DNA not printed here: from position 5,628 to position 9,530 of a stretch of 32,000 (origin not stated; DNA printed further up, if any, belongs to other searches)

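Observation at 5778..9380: Covalent fusion of acetyl-CoA synthase (AcsB) to the corrinoid Fe-S protein small subunit (AcsD)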

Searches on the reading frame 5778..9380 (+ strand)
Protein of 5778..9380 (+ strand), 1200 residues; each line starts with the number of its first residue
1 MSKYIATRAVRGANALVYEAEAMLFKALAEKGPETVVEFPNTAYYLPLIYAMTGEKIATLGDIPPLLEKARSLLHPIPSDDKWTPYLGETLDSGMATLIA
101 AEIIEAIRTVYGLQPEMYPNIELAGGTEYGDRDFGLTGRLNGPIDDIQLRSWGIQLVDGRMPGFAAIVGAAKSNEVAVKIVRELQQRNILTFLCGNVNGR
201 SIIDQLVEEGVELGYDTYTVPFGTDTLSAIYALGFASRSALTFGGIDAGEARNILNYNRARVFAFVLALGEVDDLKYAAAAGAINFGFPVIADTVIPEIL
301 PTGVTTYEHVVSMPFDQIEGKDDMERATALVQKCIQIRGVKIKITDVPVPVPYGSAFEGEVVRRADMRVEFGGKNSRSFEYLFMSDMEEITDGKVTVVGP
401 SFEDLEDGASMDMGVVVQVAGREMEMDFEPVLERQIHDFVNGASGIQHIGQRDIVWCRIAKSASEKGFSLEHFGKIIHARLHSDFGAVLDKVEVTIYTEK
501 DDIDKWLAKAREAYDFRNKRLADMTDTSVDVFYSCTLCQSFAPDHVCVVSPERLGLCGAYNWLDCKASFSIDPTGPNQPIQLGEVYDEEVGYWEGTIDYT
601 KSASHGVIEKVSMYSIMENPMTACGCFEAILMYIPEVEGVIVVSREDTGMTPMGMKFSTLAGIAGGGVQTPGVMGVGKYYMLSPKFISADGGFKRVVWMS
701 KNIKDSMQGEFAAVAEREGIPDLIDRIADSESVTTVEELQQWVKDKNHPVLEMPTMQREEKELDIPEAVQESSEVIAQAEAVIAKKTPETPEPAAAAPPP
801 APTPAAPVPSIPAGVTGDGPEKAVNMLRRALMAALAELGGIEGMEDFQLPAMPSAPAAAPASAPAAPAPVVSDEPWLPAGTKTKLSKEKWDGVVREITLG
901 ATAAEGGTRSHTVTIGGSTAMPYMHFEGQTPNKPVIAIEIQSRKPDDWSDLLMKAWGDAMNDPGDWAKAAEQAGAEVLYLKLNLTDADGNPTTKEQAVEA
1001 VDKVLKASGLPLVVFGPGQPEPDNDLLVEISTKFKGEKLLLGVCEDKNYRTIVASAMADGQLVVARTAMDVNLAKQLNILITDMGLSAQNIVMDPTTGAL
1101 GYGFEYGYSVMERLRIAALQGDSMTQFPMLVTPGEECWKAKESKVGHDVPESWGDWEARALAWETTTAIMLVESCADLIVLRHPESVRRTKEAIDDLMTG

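Call 3: search_protein_families(library=pfam, proteins=[window:5778-9380:+])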
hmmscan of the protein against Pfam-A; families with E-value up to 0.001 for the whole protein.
window:5778-9380:+ (1200 aa): 4 families
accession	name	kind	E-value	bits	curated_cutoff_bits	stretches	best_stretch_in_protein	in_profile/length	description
PF19436.4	ACS_CODH_B_C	-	3e-107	358.2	25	1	514-756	1-244/245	ACS/CODH beta subunit C-terminal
PF03598.20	CdhC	-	1.1e-59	201.2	24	1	349-502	1-154/155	CO dehydrogenase/acetyl-CoA synthase complex beta subunit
PF03599.22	CdhD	-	4.5e-33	115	24.8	1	897-1183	2-242/387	CO dehydrogenase/acetyl-CoA synthase delta subunit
PF18537.6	CODH_A_N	-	6.2e-29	100.3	32.2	1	22-108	2-81/83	Carbon monoxide dehydrogenase subunit alpha N-terminal domain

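Call 4: search_protein_families(library=ncbifam, proteins=[window:5778-9380:+])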
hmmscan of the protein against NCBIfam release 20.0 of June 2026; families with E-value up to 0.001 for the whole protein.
window:5778-9380:+ (1200 aa): 10 families
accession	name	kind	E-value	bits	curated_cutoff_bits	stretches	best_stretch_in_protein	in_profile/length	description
NF040764.1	CODH_ACS_al_bet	equivalog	8.4e-285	946.5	800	1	11-756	2-704/705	acetyl-CoA decarbonylase/synthase complex subunit alpha/beta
NF007078.0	PRK09529.1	subfamily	2.4e-281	935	809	1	1-754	1-707/710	bifunctional acetyl-CoA decarbonylase/synthase complex subunit alpha/beta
NF003379.0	PRK04456.1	domain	2.4e-142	474.9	372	1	349-775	5-423/464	acetyl-CoA decarbonylase/synthase complex subunit beta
TIGR00316.1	cdhC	equivalog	5.2e-133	444.2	355.95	1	349-791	5-436/460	CO dehydrogenase/CO-methylating acetyl-CoA synthase complex subunit beta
NF003376.0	PRK04452.1-2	subfamily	2.2e-106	355.2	280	1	883-1198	3-312/313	acetyl-CoA decarbonylase/synthase complex subunit delta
NF003377.0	PRK04452.1-3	subfamily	3.8e-95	319.4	527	1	885-1199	5-314/432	acetyl-CoA decarbonylase/synthase complex subunit delta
NF003375.0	PRK04452.1-1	subfamily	1.4e-76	258.3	488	1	736-1198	7-424/442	acetyl-CoA decarbonylase/synthase complex subunit delta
NF040759.1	WLP_AcsD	exception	3.7e-73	246.5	430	1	886-1198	4-312/312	acetyl-CoA decarbonylase/synthase complex subunit delta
TIGR00381.1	cdhD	equivalog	7.9e-62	209.2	252.9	1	882-1197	63-373/389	CO dehydrogenase/acetyl-CoA synthase subunit delta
NF003378.0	PRK04452.1-4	subfamily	6e-54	183.3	634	1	886-1193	64-361/384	acetyl-CoA decarbonylase/synthase complex subunit delta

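Call 5: find_homologous_proteins(query=window:5778-9377:+, max_evalue=1e-10)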
Query window:5778-9377:+ (1200 aa): 8000 proteins with E <= 1e-10 among 8000 candidates; the best 120 are listed.
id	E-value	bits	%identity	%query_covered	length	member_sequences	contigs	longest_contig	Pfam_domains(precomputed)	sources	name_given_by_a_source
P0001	0.0e+0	2733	100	100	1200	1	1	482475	PF18537.7,PF19436.5,PF03598.21,PF03599.23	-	-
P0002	0.0e+0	2630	96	100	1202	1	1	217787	PF18537.7,PF19436.5,PF03598.21,PF03599.23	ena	-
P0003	0.0e+0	2531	92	100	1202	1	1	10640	PF18537.7,PF19436.5,PF03598.21,PF03599.23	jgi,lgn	-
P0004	0.0e+0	2530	92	100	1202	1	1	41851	PF18537.7,PF19436.5,PF03598.21,PF03599.23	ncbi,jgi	-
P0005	0.0e+0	2486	89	100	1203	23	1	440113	PF18537.7,PF19436.5,PF03598.21,PF03599.23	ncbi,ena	-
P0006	0.0e+0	2466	89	100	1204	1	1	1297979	PF18537.7,PF19436.5,PF03598.21,PF03599.23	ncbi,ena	-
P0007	0.0e+0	2444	88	100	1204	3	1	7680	PF18537.7,PF19436.5,PF03598.21,PF03599.23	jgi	jgi:acetyl-CoA synthase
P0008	0.0e+0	2435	89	100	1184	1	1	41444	PF18537.7,PF19436.5,PF03598.21,PF03599.23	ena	-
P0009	0.0e+0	2421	88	100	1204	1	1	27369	PF18537.7,PF19436.5,PF03598.21,PF03599.23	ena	-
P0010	0.0e+0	2415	87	100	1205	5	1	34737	PF18537.7,PF19436.5,PF03598.21,PF03599.23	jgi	-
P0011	0.0e+0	2414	87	100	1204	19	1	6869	PF18537.7,PF19436.5,PF03598.21,PF03599.23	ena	-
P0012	0.0e+0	2412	87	100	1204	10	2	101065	PF18537.7,PF19436.5,PF03598.21,PF03599.23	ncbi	-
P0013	0.0e+0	2412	87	100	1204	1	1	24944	PF18537.7,PF19436.5,PF03598.21,PF03599.23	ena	-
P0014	0.0e+0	2410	86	100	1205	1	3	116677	PF18537.7,PF19436.5,PF03598.21,PF03599.23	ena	-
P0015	0.0e+0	2403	85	100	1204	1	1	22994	PF18537.7,PF19436.5,PF03598.21,PF03599.23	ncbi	ncbi:MAG: acetyl-CoA decarbonylase/synthase complex subunit alpha/beta [Anaerolineales bacterium]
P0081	0.0e+0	1973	72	98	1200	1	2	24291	PF18537.7,PF19436.5,PF03598.21,PF03599.23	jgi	jgi:acetyl-CoA synthase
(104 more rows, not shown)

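Call 9: find_related_loci(query=window:5778-9377:+, collection=genome_contigs, flank=6000)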
Query window:5778-9377:+ (1200 aa) in genome_contigs; peptide patterns used: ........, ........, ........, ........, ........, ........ (x = any residue, [..] = any of these).
85 stretches matched a pattern; 79 encode a relative of the query (tblastn E <= 1e-3); 76 distinct loci.
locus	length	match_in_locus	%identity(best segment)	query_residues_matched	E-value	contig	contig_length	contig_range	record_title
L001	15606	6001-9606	92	1-1200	0e+0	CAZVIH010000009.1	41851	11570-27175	MAG TPA_asm: uncultured Anaerolineales bacterium isolate SRP185410_co1_397 genome assembly, contig: k141_1523943, whole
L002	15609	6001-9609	89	1-1199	0e+0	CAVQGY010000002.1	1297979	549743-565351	MAG: uncultured Chloroflexia bacterium isolate MFD09964.bin.1.182 genome assembly, contig: contig_13089, whole genome sh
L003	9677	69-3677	85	1-1199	0e+0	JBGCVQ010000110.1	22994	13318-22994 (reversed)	MAG: Anaerolineales bacterium isolate J0_2_160517rDrC_13 J0_2_160517rDrC_13_000000000110, whole genome shotgun sequence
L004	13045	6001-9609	87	1-1199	0e+0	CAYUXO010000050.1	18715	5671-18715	MAG TPA_asm: uncultured Anaerolineales bacterium isolate SRP128015_co2_56 genome assembly, contig: NODE_1590_length_1871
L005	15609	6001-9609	84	1-1199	0e+0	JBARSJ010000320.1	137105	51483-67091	MAG: Anaerolineales bacterium isolate MFD12959_ilm_asm_bin38 k127_373957, whole genome shotgun sequence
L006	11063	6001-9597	85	1-1198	0e+0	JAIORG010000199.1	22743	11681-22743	MAG: Anaerolineales bacterium isolate SMBSF12 20072_Bin_6_contigs_1_c_000000000269, whole genome shotgun sequence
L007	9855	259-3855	85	1-1198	0e+0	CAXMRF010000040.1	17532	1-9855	MAG: uncultured Nitrosomonadaceae bacterium isolate 10C-St20-MC-01_bin.10.strict genome assembly, contig: NODE_40_length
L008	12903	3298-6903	81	1-1198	0e+0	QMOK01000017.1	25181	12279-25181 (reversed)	MAG: Chloroflexota bacterium isolate B10_G9 B10_Guay9_scaffold_00857, whole genome shotgun sequence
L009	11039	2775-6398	83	1-1198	0e+0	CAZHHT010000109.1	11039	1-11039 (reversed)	MAG TPA_asm: uncultured Anaerolineales bacterium isolate binchicken_co228_499 genome assembly, contig: NODE_8944_length_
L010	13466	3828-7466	78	1-1198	0e+0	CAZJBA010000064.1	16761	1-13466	MAG TPA_asm: uncultured Anaerolineales bacterium isolate SRP141376_co2_247 genome assembly, contig: NODE_6948_length_167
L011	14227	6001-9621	77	1-1198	0e+0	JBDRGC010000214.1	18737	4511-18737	MAG: Chloroflexota bacterium isolate MEGAHIT-group-1.410 k141_1193541, whole genome shotgun sequence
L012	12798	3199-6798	79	1-1198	0e+0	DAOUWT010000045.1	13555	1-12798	MAG TPA_asm: Chloroflexota bacterium isolate CSMAG_882 CSMAG_882_k141_52918_length_13555_cov_38.5893, whole genome shotg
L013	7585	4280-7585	84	1-1101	0e+0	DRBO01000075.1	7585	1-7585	MAG TPA_asm: Chloroflexota bacterium isolate HyVt-23 Ga0136651_10004595, whole genome shotgun sequence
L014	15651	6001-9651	74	1-1198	0e+0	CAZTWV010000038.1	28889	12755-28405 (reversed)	MAG TPA_asm: uncultured Anaerolineales bacterium isolate SRP141376_co3_323 genome assembly, contig: NODE_4244_length_288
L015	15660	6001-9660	73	1-1198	0e+0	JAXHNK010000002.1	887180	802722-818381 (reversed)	MAG: Anaerolineales bacterium isolate Salar_de_Ascotan_soil_MAG_ASO84 contig_2104_polypolish, whole genome shotgun seque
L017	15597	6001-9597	96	1-1200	0e+0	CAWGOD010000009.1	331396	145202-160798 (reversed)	MAG: uncultured Chloroflexia bacterium isolate MFD03804.bin.3.292 genome assembly, contig: contig_36604, whole genome sh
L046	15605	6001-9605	95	1-1200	0e+0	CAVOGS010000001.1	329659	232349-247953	MAG: uncultured Chloroflexia bacterium isolate MFD09964.bin.2.149 genome assembly, contig: contig_10247, whole genome sh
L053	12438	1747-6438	51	1-1200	0e+0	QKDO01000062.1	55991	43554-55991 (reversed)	MAG: Nitrospirae bacterium isolate SZUA-452 scaffold_862, whole genome shotgun sequence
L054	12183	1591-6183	52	1-1200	0e+0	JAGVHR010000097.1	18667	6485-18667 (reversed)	MAG: Thermodesulfovibrionales bacterium isolate DeMMO2_13 c_000000090415, whole genome shotgun sequence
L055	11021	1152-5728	52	1-1200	0e+0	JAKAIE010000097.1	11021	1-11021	MAG: Nitrospirae bacterium isolate WY3.bin163 NODE_10942_length_11021_cov_5.396549, whole genome shotgun sequence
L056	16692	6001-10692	51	1-1200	0e+0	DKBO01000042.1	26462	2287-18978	MAG TPA_asm: Nitrospiraceae bacterium UBA6898 UBA6898_contig_2957, whole genome shotgun sequence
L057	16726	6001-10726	51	1-1200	0e+0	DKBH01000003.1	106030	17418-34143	MAG TPA_asm: Nitrospiraceae bacterium UBA6905 UBA6905_contig_273, whole genome shotgun sequence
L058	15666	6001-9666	72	1-1200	0e+0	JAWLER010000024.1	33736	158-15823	MAG: Anaerolineales bacterium isolate 20BLK6-1.bin.76 NODE_1027_length_33736_cov_8.755924, whole genome shotgun sequence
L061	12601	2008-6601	51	1-1200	0e+0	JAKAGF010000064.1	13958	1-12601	MAG: Nitrospirae bacterium isolate WY2.bin147 NODE_6518_length_13958_cov_3.078736, whole genome shotgun sequence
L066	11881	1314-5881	51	1-1200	0e+0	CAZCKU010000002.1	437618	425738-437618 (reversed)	MAG TPA_asm: uncultured Thermodesulfovibrio sp. isolate binchicken_co269_38 genome assembly, contig: NODE_11_length_4376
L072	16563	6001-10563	51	1-1200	0e+0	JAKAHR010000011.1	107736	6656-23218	MAG: Nitrospirae bacterium isolate WY3.bin121 NODE_254_length_107736_cov_3.566737, whole genome shotgun sequence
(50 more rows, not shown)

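Call 45: predict_structure(alignment_id=A1)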
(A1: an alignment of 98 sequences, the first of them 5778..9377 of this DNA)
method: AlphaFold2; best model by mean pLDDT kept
length: 1200 residues; sequences in the alignment: 98
mean_pLDDT: 63.3   pTM: 0.40
mean pLDDT of the five models: 63.3, 59.4, 59.0, 55.5, 54.9
residues with pLDDT >= 90: 185; 70-90: 345; 50-70: 235; < 50: 435
segments of 3 or more residues with pLDDT < 50: 40-44, 81-85, 115-136, 140-171, 181-227, 261-275, 295-315, 334-363, 441-455, 518-580, 587-592, 603-626, 665-671, 758-797, 800-829, 831-873, 1098-1102, 1138-1146
pLDDT, mean of each block of 10 residues (from residue 1): 55 78 89 75 60 81 88 65 50 75 78 52 38 45 39 36 46 50 45 31 37 29 45 57 62 59 44 48 55 46 32 49 58 43 26 26 62 70 84 89 83 87 60 56 34 50 77 81 70 89 81 54 36 40 40 38 36 37 48 51 44 34 49 80 79 71 45 61 58 85 86 85 90 88 92 62 38 35 33 41 36 32 46 43 35 32 42 57 67 92 87 90 69 93 85 89 96 95 90 95 95 92 94 94 85 93 81 79 91 70 59 86 91 60 46 65 82 88 91 80
secondary structure, 60 per line:
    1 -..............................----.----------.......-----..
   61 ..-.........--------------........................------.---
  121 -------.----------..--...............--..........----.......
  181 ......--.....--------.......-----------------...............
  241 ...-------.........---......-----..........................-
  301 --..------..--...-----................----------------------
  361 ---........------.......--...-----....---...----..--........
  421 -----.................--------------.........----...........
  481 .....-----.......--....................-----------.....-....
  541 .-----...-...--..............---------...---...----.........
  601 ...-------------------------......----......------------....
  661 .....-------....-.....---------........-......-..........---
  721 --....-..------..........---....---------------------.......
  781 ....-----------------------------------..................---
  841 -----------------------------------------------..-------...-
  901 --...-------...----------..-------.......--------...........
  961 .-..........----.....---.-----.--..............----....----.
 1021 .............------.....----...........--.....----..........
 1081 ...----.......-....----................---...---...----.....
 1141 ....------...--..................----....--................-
elements in order (helices of 4 or more, strands of 3 or more residues): H2-31 H47-53 H64-72 H87-110 H143-157 H160-169 H174-186 H189-193 H202-208 H226-243 H251-259 H263-268 H274-299 H323-338 E367-371 E378-384 E395-398 E413-420 H426-442 E457-460 H461-465 H470-485 E491-497 H500-519 E531-535 H537-541 E547-549 H556-569 E579-581 E585-587 H594-603 E629-634 E639-644 H657-665 E673-676 H678-682 H692-695 E696-699 H701-706 H708-717 H723-726 H736-745 H749-752 H774-784 H820-837 E897-899 E913-915 E935-941 H950-961 H963-972 E977-981 H994-1007 E1012-1015 H1020-1033 E1040-1044 H1049-1059 E1062-1066 H1071-1083 E1091-1094 H1096-1099 H1104-1119 E1129-1131 H1136-1144 H1156-1173 E1178-1181 H1184-1199
